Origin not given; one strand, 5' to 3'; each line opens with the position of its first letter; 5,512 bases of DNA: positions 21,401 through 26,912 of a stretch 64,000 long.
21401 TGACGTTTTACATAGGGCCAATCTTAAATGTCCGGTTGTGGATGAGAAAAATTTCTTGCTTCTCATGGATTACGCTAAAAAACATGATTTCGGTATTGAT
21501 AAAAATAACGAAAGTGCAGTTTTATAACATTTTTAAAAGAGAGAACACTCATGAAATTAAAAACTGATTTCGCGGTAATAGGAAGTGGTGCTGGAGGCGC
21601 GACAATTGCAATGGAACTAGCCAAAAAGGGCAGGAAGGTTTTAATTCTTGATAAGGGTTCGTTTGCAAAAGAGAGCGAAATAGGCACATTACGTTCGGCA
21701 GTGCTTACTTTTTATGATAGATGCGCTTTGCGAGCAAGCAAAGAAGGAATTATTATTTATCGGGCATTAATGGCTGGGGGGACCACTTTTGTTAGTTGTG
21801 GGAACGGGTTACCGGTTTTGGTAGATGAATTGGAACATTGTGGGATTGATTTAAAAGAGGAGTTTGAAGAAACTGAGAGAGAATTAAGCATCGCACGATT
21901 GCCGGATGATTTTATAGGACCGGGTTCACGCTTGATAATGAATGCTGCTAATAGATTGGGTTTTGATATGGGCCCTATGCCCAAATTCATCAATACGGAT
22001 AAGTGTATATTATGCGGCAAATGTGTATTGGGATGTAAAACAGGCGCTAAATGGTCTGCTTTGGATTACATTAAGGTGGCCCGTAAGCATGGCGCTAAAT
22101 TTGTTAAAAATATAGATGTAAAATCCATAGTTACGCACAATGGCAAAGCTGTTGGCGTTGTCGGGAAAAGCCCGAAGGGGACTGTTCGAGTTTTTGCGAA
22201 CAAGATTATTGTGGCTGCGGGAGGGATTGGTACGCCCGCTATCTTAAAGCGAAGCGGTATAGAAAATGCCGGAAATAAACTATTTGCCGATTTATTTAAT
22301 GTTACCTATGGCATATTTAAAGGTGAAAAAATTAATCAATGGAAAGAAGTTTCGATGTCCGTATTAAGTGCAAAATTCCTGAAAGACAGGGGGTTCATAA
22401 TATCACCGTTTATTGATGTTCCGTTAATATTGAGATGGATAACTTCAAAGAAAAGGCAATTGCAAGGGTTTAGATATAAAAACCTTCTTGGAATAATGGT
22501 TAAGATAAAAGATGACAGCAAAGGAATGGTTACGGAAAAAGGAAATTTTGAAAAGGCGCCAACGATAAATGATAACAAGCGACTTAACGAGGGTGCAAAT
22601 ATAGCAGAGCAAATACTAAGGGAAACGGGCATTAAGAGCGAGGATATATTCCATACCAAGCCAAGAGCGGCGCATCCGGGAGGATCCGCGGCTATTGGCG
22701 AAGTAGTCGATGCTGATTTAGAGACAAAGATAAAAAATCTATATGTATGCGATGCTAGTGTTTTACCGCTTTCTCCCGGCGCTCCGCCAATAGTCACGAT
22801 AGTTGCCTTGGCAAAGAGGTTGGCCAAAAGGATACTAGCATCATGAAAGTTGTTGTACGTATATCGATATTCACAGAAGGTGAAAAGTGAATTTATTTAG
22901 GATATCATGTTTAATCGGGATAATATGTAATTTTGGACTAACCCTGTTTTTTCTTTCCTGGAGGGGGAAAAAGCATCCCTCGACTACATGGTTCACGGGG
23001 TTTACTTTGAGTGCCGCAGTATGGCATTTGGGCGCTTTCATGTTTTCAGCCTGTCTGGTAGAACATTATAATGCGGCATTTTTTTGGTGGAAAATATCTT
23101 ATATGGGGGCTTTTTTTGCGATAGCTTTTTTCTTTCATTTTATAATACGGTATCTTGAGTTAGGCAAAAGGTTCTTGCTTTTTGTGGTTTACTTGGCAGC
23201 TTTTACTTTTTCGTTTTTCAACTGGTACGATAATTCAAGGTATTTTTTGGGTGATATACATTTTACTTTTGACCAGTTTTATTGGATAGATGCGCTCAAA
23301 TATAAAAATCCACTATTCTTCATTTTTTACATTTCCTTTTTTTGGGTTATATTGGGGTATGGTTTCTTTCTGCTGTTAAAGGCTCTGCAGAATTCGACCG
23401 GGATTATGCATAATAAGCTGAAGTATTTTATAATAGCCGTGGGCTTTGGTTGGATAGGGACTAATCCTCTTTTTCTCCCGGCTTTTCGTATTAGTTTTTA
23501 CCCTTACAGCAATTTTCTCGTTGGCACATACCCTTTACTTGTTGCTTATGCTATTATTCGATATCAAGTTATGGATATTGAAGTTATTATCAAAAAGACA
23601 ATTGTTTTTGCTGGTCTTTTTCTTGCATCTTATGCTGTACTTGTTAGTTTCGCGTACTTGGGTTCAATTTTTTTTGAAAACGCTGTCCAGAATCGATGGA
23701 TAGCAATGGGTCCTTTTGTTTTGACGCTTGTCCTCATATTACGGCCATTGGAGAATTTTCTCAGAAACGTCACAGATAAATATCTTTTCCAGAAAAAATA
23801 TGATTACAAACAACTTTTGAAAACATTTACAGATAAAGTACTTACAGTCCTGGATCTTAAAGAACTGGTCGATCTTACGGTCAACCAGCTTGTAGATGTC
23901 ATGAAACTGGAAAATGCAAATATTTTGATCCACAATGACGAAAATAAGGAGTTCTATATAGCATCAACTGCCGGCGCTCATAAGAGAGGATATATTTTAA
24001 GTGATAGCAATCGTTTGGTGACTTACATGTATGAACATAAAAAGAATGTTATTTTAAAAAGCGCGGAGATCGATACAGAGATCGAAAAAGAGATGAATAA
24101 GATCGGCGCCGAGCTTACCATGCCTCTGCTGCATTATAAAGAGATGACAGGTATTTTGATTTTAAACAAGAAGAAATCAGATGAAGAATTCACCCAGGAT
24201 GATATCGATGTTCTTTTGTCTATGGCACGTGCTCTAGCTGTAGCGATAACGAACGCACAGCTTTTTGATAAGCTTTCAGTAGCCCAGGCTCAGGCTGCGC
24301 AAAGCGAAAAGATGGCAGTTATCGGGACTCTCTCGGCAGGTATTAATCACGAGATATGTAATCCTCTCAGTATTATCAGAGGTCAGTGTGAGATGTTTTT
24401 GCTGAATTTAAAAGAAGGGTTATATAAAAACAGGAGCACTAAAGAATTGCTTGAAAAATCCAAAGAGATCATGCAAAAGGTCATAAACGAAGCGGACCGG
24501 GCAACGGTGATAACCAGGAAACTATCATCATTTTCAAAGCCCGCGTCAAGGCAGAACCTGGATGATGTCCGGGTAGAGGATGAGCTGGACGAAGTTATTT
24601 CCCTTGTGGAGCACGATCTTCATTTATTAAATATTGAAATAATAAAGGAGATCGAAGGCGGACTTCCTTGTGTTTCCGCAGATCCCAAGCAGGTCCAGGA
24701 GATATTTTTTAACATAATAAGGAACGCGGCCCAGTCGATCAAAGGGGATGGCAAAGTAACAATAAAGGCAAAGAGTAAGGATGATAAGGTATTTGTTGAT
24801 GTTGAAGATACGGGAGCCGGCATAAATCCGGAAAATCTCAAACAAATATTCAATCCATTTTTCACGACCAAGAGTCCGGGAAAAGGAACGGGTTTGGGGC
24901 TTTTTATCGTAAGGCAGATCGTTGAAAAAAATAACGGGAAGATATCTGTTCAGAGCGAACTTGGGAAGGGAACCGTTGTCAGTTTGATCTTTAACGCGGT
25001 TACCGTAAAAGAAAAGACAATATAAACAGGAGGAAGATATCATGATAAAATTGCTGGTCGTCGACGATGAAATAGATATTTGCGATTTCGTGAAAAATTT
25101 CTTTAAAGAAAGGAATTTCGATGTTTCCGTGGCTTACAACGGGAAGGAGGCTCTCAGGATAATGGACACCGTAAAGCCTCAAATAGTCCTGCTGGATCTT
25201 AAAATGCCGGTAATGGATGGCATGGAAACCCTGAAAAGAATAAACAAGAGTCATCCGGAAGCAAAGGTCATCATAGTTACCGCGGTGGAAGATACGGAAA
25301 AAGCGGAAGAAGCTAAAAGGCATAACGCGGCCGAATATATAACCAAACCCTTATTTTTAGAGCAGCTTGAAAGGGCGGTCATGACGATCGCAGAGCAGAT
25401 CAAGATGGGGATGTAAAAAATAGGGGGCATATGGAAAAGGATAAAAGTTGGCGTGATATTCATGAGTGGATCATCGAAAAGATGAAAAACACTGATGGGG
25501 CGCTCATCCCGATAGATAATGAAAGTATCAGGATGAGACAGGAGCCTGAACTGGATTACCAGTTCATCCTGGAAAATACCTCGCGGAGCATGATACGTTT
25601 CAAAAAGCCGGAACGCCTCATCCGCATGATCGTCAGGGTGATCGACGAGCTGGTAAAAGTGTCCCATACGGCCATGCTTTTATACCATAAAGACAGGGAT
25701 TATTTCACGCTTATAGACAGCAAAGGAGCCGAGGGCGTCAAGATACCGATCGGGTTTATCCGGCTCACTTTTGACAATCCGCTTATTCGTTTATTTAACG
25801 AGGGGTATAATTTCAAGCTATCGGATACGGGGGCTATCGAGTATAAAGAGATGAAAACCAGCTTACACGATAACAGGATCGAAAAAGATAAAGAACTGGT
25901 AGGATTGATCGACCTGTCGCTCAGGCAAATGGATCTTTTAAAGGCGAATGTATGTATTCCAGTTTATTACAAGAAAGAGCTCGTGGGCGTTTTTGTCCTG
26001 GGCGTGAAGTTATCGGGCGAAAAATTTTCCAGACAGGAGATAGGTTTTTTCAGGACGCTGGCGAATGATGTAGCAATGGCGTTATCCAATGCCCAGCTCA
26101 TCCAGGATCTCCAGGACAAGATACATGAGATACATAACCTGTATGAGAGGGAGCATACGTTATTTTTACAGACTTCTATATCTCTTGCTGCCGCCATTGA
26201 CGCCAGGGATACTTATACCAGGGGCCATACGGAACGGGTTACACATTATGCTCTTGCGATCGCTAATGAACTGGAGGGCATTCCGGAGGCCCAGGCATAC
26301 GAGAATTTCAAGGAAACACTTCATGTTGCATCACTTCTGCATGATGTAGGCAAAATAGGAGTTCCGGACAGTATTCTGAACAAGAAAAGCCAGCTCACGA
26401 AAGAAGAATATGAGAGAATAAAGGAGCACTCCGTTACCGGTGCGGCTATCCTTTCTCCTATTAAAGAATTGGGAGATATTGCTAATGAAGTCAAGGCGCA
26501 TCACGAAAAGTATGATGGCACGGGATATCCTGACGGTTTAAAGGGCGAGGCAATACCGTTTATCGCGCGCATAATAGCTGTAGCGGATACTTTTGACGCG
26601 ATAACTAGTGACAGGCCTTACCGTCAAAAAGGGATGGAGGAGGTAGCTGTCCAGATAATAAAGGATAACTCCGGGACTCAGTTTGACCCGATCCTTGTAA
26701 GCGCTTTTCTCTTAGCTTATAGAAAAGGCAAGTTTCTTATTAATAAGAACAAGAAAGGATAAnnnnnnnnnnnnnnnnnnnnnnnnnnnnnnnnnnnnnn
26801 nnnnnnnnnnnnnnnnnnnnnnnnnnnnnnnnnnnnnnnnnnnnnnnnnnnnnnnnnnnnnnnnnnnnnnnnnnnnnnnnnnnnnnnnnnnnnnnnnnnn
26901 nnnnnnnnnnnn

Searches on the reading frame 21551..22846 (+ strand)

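Call 65: search_protein_families(library=pfam, proteins=[window:21551-22846:+])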
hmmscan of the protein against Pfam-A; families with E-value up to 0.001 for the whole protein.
window:21551-22846:+ (431 aa): 11 families
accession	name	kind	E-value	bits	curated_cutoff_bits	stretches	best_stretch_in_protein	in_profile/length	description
PF00732.25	GMC_oxred_N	-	7.9e-21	75.3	23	1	101-239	63-205/218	GMC oxidoreductase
PF00890.30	FAD_binding_2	-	1.8e-12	47.6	20.4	2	6-38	1-33/414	FAD binding domain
PF01266.30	DAO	-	2.2e-12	47.6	27.9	2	6-42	1-38/353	FAD dependent oxidoreductase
PF05199.19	GMC_oxred_C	-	2.2e-10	41.7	24.6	1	370-421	83-139/139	GMC oxidoreductase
PF07992.20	Pyr_redox_2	-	2.1e-06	27.8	26.1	0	6-36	2-33/291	Pyridine nucleotide-disulphide oxidoreductase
PF13450.12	NAD_binding_8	-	1.2e-05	25.9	21.9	1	9-37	1-29/68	NAD(P)-binding Rossmann-like domain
PF00037.32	Fer4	-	1.3e-05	25.2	21.1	1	147-166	3-22/24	4Fe-4S binding domain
PF03486.20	HI0933_like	-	1.4e-05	25.1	50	0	6-37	2-33/244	HI0933-like protein Rossmann domain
PF12837.12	Fer4_6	-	6.4e-05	23.2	25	1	147-166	4-23/24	4Fe-4S binding domain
PF12797.12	Fer4_2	-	0.00011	22.3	24.5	1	145-163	3-21/22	4Fe-4S binding domain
PF13738.12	Pyr_redox_3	-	0.00017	21.4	30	0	9-38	2-32/305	Pyridine nucleotide-disulphide oxidoreductase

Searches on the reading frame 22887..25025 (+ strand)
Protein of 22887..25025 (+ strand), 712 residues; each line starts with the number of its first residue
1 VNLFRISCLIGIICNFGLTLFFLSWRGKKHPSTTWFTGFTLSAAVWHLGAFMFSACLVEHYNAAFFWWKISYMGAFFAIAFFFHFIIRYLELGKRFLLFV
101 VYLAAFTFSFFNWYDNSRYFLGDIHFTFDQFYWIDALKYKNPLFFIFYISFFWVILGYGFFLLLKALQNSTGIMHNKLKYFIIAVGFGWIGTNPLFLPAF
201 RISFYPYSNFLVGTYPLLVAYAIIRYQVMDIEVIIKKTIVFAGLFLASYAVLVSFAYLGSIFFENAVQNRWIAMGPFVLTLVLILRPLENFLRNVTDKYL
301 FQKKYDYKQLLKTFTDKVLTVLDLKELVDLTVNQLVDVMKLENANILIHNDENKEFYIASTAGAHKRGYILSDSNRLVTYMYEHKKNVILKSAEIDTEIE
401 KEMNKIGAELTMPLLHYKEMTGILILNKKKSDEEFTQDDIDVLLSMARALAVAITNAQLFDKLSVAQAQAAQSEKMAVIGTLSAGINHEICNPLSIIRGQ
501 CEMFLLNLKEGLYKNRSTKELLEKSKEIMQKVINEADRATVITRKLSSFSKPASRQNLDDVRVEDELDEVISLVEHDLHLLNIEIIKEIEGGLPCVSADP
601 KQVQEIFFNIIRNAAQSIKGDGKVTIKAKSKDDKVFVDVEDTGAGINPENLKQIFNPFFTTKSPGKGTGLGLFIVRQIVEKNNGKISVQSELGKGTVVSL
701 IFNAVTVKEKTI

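Call 65: search_protein_families(library=pfam, proteins=[window:22887-25025:+])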
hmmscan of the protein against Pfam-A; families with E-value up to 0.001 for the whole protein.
window:22887-25025:+ (712 aa): 8 families
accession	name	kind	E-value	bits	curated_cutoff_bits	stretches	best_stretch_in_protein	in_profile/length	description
PF02518.31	HATPase_c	-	1.4e-25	90.4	26.4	1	599-702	2-107/111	Histidine kinase-, DNA gyrase B-, and HSP90-like ATPase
PF16927.11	HisKA_7TM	-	6.5e-12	46.2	28.6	1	14-231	6-222/224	N-terminal 7TM region of histidine kinase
PF13185.12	GAF_2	-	2.8e-08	34.5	28.6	1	322-454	2-135/136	GAF domain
PF13581.12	HATPase_c_2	-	9.2e-08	32.6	27.4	1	603-701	36-126/127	Histidine kinase-like ATPase domain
PF14501.12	HATPase_c_5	-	8.2e-07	29.3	22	1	603-691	6-91/102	GHKL domain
PF00512.31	HisKA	-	1e-06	29.1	26.9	1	481-552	4-63/66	His Kinase A (phospho-acceptor) domain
PF01590.32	GAF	-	2.6e-06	28.4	22.4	1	323-454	1-133/133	GAF domain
PF13492.12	GAF_3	-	1.3e-05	26.1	27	1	323-456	1-129/129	GAF domain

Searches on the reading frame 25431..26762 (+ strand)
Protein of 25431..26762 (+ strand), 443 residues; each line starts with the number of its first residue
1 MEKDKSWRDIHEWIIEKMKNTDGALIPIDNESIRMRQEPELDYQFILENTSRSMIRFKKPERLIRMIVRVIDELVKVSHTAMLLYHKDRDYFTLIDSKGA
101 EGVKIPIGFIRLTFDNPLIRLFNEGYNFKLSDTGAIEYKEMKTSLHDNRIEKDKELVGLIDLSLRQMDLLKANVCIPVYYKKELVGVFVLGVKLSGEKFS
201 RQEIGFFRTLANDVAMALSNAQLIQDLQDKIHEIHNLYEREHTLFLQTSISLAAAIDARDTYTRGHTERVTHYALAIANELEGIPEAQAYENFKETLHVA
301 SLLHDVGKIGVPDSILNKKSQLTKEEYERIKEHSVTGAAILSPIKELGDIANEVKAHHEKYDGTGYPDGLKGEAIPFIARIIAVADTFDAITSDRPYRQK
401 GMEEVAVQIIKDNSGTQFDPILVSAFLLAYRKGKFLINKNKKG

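Call 65: search_protein_families(library=pfam, proteins=[window:25431-26762:+])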
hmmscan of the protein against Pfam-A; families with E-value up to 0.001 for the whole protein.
window:25431-26762:+ (443 aa): 5 families
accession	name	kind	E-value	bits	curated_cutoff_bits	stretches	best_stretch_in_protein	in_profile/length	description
PF13487.12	HD_5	-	1.4e-40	139.3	27.2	1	254-420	5-168/170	HD domain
PF01966.28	HD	-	1.7e-22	80.3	22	1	265-390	3-115/116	HD domain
PF01590.32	GAF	-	4.8e-06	27.6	22.4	1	61-218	3-133/133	GAF domain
PF13185.12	GAF_2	-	1.2e-05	25.9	28.6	1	170-218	88-135/136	GAF domain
PF13492.12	GAF_3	-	0.00062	20.6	27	0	172-220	82-129/129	GAF domain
